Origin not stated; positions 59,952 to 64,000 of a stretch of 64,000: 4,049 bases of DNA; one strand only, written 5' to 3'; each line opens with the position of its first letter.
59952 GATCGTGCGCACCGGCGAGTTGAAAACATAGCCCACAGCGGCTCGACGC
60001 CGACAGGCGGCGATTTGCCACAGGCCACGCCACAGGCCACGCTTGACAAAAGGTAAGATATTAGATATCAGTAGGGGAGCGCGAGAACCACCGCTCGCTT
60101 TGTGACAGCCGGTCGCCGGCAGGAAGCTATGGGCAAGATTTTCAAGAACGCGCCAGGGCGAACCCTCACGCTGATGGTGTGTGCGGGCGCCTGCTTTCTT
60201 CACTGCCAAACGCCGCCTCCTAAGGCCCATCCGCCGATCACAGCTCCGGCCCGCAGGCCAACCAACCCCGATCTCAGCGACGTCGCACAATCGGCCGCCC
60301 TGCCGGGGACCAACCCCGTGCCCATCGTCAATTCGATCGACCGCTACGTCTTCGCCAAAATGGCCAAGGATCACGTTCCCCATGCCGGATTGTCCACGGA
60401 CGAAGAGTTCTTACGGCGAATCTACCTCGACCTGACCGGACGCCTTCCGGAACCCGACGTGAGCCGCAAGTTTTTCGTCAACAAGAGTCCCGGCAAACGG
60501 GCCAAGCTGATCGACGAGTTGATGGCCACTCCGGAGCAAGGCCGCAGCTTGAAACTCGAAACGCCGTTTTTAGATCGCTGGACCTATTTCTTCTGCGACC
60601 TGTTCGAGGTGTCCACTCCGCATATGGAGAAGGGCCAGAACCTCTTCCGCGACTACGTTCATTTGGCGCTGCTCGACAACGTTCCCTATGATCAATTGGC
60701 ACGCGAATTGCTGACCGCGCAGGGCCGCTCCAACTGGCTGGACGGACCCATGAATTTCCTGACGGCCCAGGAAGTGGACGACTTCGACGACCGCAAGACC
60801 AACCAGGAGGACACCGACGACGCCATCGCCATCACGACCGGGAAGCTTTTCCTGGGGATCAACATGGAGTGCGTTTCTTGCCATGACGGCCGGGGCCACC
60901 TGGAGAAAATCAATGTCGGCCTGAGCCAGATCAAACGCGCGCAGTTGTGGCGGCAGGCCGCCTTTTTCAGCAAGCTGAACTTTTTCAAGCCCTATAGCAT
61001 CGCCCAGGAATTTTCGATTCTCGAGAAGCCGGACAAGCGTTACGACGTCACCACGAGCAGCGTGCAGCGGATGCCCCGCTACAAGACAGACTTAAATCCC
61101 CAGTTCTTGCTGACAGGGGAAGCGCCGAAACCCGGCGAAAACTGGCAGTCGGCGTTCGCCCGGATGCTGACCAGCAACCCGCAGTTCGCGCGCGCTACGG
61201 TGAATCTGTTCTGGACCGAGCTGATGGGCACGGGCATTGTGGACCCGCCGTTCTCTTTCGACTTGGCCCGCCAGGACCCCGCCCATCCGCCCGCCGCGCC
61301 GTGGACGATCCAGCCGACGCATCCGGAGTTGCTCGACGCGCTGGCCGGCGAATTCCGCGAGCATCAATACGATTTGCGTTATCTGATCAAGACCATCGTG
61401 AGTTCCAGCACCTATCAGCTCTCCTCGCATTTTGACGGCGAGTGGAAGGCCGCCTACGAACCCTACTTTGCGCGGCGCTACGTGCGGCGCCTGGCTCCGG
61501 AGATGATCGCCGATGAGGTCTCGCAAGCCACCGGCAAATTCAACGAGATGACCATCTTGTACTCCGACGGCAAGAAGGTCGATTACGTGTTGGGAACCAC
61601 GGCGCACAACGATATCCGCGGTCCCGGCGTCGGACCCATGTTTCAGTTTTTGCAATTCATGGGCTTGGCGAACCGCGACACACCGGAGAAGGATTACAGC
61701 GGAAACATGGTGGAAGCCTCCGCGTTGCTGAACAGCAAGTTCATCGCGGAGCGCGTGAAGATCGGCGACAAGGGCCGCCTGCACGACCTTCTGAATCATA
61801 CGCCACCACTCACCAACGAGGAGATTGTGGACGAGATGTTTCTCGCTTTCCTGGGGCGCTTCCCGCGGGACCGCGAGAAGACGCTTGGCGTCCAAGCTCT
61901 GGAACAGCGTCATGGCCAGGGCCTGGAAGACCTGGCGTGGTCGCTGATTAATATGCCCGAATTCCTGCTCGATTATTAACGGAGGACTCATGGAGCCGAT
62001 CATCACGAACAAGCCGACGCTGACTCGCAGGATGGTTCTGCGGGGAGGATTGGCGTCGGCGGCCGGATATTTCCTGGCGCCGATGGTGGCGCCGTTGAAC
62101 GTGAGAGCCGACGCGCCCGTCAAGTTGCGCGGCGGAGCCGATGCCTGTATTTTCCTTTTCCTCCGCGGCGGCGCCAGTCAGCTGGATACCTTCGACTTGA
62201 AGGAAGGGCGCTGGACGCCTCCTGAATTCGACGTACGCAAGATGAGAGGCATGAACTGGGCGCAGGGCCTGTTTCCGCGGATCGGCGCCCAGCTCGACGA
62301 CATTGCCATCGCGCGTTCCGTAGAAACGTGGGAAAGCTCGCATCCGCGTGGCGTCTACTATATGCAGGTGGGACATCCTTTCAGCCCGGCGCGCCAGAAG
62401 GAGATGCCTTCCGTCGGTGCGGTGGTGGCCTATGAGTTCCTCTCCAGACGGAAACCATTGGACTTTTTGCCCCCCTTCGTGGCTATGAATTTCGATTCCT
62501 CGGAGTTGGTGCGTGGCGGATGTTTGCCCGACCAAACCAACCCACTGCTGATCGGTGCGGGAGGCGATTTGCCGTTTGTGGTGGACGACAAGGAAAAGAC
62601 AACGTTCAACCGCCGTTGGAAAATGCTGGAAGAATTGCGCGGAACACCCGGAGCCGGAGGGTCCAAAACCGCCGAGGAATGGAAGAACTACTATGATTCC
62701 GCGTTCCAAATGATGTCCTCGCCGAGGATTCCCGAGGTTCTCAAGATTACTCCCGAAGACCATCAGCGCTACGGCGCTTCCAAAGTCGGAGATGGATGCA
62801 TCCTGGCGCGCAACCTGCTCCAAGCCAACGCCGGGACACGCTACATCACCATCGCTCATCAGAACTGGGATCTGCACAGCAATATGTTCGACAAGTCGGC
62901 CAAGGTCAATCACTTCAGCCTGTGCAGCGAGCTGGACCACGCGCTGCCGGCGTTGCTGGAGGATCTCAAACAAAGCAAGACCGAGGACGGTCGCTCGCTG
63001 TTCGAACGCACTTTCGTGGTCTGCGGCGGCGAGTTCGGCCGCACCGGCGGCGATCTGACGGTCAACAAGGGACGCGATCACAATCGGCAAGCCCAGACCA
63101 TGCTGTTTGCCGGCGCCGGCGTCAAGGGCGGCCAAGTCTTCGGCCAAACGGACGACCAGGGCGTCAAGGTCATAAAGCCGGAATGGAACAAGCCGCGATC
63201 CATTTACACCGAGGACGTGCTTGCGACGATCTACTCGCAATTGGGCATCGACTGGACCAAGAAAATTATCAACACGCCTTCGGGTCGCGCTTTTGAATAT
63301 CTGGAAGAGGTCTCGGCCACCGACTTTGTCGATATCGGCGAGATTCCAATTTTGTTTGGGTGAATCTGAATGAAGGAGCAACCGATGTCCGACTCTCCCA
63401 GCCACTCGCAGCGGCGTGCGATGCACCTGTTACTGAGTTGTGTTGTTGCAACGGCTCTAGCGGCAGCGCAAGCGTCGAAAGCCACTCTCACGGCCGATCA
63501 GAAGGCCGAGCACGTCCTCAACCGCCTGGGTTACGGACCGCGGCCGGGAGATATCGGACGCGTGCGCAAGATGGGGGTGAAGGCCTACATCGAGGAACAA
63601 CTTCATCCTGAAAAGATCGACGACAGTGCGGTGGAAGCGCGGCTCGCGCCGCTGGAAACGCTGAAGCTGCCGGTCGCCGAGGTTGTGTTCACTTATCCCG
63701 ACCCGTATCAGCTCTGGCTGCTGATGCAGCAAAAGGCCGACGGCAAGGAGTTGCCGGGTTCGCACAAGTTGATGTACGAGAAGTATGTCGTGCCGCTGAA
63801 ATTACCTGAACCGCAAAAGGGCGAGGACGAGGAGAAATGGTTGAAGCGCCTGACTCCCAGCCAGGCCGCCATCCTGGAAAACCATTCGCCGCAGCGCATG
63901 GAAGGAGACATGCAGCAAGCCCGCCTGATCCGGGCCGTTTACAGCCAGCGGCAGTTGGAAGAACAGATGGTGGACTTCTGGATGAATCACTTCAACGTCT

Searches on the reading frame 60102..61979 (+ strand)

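Call 11: search_protein_families(library=pfam, proteins=[window:60102-61979:+], max_evalue=0.001)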
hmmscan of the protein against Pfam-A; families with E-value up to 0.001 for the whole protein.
window:60102-61979:+ (625 aa): 2 families
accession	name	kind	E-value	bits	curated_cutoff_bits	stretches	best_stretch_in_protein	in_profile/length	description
PF07583.16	PSCyt2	-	2.7e-32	112.8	29.8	1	79-263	2-187/209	Protein of unknown function (DUF1549)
PF07587.16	PSD1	-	2.9e-32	112.4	28.5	1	352-597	5-241/244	Protein of unknown function (DUF1553)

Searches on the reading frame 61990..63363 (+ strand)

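Call 11: search_protein_families(library=pfam, proteins=[window:61990-63363:+], max_evalue=0.001)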
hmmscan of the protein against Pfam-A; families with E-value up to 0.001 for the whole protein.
window:61990-63363:+ (457 aa): 1 family
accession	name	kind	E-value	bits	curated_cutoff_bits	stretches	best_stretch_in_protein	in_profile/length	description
PF07394.17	DUF1501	-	5.7e-61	207.3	27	1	51-436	2-378/390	Protein of unknown function (DUF1501)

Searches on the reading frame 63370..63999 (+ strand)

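Call 11: search_protein_families(library=pfam, proteins=[window:63370-63999:+], max_evalue=0.001)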
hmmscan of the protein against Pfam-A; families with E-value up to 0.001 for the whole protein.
window:63370-63999:+ (210 aa): 1 family
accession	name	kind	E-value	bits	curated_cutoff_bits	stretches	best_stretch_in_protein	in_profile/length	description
PF08811.16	DUF1800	-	5e-21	75.8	26.1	1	48-210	1-99/419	Protein of unknown function (DUF1800)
